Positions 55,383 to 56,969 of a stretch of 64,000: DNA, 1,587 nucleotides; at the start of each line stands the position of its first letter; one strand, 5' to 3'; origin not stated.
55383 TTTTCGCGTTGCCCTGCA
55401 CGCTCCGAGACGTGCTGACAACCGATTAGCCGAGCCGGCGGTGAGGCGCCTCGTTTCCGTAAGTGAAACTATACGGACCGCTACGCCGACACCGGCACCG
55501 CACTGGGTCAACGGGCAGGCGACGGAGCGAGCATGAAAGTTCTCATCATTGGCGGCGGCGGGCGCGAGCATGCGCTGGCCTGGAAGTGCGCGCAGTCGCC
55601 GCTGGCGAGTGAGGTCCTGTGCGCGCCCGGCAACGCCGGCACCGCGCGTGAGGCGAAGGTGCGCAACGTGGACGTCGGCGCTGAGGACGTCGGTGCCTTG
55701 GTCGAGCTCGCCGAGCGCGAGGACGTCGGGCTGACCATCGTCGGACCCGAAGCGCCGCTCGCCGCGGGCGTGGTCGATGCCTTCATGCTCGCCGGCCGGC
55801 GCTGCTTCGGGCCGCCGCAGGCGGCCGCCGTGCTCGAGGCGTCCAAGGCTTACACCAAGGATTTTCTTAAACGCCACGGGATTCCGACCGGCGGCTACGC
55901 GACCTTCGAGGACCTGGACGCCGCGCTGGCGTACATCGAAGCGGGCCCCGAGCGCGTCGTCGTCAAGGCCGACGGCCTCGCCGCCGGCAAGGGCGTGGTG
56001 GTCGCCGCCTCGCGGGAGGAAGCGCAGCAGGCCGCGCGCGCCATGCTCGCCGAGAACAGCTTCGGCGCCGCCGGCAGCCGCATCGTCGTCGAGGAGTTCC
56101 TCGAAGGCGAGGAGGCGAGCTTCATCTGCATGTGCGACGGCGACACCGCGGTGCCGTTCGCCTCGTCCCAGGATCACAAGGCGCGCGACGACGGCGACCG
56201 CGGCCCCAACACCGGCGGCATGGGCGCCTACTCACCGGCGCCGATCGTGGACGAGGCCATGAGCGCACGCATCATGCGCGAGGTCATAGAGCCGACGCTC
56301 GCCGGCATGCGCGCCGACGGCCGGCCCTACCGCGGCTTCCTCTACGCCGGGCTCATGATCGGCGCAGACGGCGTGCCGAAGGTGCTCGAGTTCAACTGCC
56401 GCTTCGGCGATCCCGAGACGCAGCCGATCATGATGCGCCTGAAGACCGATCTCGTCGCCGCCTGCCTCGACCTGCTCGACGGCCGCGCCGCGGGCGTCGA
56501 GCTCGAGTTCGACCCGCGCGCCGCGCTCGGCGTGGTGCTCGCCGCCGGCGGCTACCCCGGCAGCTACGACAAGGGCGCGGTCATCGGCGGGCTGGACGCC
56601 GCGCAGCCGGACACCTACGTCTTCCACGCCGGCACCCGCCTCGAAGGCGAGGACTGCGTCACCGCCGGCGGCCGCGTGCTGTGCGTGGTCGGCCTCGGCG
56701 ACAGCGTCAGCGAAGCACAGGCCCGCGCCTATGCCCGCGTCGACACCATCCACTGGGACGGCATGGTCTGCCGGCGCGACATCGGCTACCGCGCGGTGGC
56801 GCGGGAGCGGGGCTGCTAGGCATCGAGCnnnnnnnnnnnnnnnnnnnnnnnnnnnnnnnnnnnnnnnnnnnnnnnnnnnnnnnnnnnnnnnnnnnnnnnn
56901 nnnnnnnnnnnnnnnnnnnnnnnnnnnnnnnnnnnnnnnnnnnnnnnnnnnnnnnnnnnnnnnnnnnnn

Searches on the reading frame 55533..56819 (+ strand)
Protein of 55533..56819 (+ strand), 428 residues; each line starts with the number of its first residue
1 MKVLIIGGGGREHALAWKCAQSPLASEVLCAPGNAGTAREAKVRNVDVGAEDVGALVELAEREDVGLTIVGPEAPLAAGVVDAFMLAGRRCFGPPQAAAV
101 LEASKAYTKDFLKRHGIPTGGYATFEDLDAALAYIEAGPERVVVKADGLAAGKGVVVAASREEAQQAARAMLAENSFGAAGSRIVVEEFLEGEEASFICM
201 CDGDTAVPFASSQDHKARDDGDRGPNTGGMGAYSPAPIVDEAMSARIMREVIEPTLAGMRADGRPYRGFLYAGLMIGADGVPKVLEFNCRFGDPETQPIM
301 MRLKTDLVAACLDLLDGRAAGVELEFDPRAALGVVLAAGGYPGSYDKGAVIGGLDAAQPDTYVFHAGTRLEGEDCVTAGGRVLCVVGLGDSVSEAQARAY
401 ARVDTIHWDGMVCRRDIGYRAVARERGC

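Call 4: search_protein_families(library=pfam, proteins=[window:55533-56819:+], max_evalue=0.01)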
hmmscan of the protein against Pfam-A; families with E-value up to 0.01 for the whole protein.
window:55533-56819:+ (428 aa): 6 families
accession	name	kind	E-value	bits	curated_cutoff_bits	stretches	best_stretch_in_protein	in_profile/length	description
PF01071.24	GARS_A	-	3.9e-77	258.9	27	1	103-296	1-194/194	Phosphoribosylglycinamide synthetase, ATP-grasp (A) domain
PF02844.21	GARS_N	-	3.8e-36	124.3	29.5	1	1-102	1-100/100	Phosphoribosylglycinamide synthetase, N domain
PF02843.22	GARS_C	-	1.3e-32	112.4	34.8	1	331-420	1-92/92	Phosphoribosylglycinamide synthetase, C domain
PF02655.19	ATP-grasp_3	-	2.5e-06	28.1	23.2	1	104-255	3-130/160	ATP-grasp domain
PF02222.28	ATP-grasp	-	3.2e-05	24.1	27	1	111-198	2-85/179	ATP-grasp domain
PF08442.15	ATP-grasp_2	-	0.008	16.2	29.5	0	108-177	7-81/202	ATP-grasp domain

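Call 58: find_homologous_proteins(query=window:55533-56819:+, max_evalue=1e-100)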
Query window:55533-56819:+ (428 aa): 8000 proteins with E <= 1e-100 among 8000 candidates; the best 120 are listed.
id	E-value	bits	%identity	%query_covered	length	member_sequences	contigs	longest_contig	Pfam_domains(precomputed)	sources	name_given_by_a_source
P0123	5.3e-279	943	100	100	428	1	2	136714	PF02844.22,PF02843.23,PF02655.20,PF01071.25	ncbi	-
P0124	7.5e-224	761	81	100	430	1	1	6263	PF02844.22,PF02843.23,PF01071.25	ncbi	ncbi:MAG: phosphoribosylamine--glycine ligase [Gammaproteobacteria bacterium]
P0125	5.5e-221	752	80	100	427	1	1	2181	PF02844.22,PF02843.23,PF02786.23,PF02222.28,PF01071.25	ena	-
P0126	1.1e-220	751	80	100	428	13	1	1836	PF02844.22,PF02843.23,PF01071.25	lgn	-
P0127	6.2e-217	739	80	100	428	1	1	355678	PF02844.22,PF02843.23,PF01071.25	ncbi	ncbi:MAG: phosphoribosylamine--glycine ligase [Gammaproteobacteria bacterium]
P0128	1.5e-216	737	78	100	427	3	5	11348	PF02844.22,PF02843.23,PF02222.28,PF01071.25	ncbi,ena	-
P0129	4.5e-216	736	80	100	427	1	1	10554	PF02844.22,PF02843.23,PF01071.25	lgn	-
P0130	8.6e-216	735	79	100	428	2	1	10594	PF02844.22,PF02843.23,PF01071.25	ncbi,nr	ncbi:MAG: phosphoribosylamine--glycine ligase [Gammaproteobacteria bacterium]|nr:phosphoribosylamine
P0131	2.6e-213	727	78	100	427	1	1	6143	PF02844.22,PF02843.23,PF01071.25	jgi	jgi:phosphoribosylamine--glycine ligase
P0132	4.9e-213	726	78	100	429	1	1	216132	PF02844.22,PF02843.23,PF01071.25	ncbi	-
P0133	1.1e-211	721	77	99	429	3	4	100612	PF02844.22,PF02843.23,PF01071.25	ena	-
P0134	1.4e-210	718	78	100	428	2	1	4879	PF02844.22,PF02843.23,PF01071.25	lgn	-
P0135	9.9e-210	715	77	99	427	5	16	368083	PF02844.22,PF02843.23,PF01071.25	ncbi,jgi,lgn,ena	jgi:phosphoribosylamine---glycine ligase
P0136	1.0e-209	715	77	99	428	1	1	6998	PF02844.22,PF02843.23,PF01071.25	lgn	-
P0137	2.1e-209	714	78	100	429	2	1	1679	PF02844.22,PF02843.23,PF01071.25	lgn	-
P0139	1.1e-207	708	79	100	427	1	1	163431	PF02844.22,PF02843.23,PF02222.28,PF01071.25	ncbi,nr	ncbi:MAG: phosphoribosylamine--glycine ligase [Proteobacteria bacterium]|nr:phosphoribosylamine--gly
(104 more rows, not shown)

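Call 59: find_encoding_contigs(protein=P0127, flank=6000, max_places=2)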
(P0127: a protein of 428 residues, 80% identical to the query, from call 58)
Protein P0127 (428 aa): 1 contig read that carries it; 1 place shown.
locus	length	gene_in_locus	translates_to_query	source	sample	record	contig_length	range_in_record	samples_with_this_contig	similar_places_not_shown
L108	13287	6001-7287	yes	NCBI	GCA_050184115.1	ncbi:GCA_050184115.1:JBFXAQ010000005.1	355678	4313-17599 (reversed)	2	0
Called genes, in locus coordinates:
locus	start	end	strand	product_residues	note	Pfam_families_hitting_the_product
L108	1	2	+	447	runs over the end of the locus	PF00289:Biotin_carb_N, PF02786:CPSase_L_D2, PF07478:Dala_Dala_lig_C, PF02222:ATP-grasp (weak), PF02785:Biotin_carb_C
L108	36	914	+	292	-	PF06325:PrmA, PF13489:Methyltransf_23 (faint), PF05175:MTS (weak)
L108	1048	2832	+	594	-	-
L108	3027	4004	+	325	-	PF01207:Dus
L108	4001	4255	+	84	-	PF27465:Fis_N (weak), PF02954:HTH_8, PF13556:HTH_30 (faint)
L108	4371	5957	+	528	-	PF02142:MGS, PF01808:AICARFT_IMPCHas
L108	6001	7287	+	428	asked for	PF02844:GARS_N, PF01071:GARS_A, PF02843:GARS_C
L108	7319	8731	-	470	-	PF13495:Phage_int_SAM_4, PF00589:Phage_integrase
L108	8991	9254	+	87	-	-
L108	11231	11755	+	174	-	-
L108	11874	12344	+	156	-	PF22481:DUF6985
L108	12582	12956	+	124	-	-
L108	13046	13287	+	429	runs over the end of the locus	-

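Call 60: find_encoding_contigs(protein=P0132, flank=6000, max_places=2)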
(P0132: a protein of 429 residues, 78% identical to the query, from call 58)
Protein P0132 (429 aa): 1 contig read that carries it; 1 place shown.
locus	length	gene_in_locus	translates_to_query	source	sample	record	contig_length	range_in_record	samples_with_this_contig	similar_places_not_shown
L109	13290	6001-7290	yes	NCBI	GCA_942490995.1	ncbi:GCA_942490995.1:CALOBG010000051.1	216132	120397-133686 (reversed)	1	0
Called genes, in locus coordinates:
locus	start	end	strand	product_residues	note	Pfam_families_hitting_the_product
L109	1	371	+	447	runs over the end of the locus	PF00289:Biotin_carb_N, PF02222:ATP-grasp, PF02786:CPSase_L_D2, PF07478:Dala_Dala_lig_C, PF02785:Biotin_carb_C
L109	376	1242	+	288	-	PF06325:PrmA, PF05175:MTS, PF13489:Methyltransf_23 (faint), PF13847:Methyltransf_31 (weak), PF08241:Methyltransf_11 (weak), PF13649:Methyltransf_25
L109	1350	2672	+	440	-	PF13717:Zn_ribbon_4, PF13719:Zn_ribbon_5 (weak), PF11906:DUF3426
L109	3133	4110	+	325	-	PF01207:Dus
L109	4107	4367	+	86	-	PF27465:Fis_N (weak), PF02954:HTH_8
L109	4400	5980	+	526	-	PF02142:MGS, PF01808:AICARFT_IMPCHas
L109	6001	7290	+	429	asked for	PF02844:GARS_N, PF01071:GARS_A, PF02843:GARS_C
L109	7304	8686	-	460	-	PF13495:Phage_int_SAM_4, PF00589:Phage_integrase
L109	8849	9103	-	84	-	PF06769:YoeB_toxin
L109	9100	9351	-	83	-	PF02604:PhdYeFM_antitox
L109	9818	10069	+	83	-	-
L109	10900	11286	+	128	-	-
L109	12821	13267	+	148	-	-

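Call 61: find_encoding_contigs(protein=P0139, flank=6000, max_places=2)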
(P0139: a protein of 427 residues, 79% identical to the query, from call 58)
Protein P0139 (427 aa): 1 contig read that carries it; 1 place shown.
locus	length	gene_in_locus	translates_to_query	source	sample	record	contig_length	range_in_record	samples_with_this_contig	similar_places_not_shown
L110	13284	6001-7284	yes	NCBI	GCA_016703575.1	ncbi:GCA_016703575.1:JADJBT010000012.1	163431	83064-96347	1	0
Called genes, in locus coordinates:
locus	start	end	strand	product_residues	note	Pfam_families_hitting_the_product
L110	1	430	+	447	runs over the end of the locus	PF00289:Biotin_carb_N, PF02222:ATP-grasp, PF02655:ATP-grasp_3 (faint), PF02786:CPSase_L_D2, PF07478:Dala_Dala_lig_C, PF02785:Biotin_carb_C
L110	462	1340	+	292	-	PF06325:PrmA, PF13489:Methyltransf_23 (faint), PF05175:MTS, PF03602:Cons_hypoth95 (weak), PF13649:Methyltransf_25 (weak), PF13847:Methyltransf_31 (weak)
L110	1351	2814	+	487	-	-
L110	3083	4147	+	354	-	PF01207:Dus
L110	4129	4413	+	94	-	PF27465:Fis_N (weak), PF02954:HTH_8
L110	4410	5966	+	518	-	PF02142:MGS, PF01808:AICARFT_IMPCHas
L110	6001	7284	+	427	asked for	PF02844:GARS_N, PF01071:GARS_A, PF02222:ATP-grasp (weak), PF02843:GARS_C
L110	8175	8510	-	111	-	PF00085:Thioredoxin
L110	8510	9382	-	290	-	PF00561:Abhydrolase_1, PF12697:Abhydrolase_6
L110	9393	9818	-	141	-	PF12973:Cupin_7 (weak), PF07883:Cupin_2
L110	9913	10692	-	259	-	PF00378:ECH_1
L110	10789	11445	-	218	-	PF00117:GATase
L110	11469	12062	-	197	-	PF00475:IGPD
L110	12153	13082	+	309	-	PF01218:Coprogen_oxidas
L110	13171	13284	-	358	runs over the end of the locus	PF00355:Rieske, PF19112:VanA_C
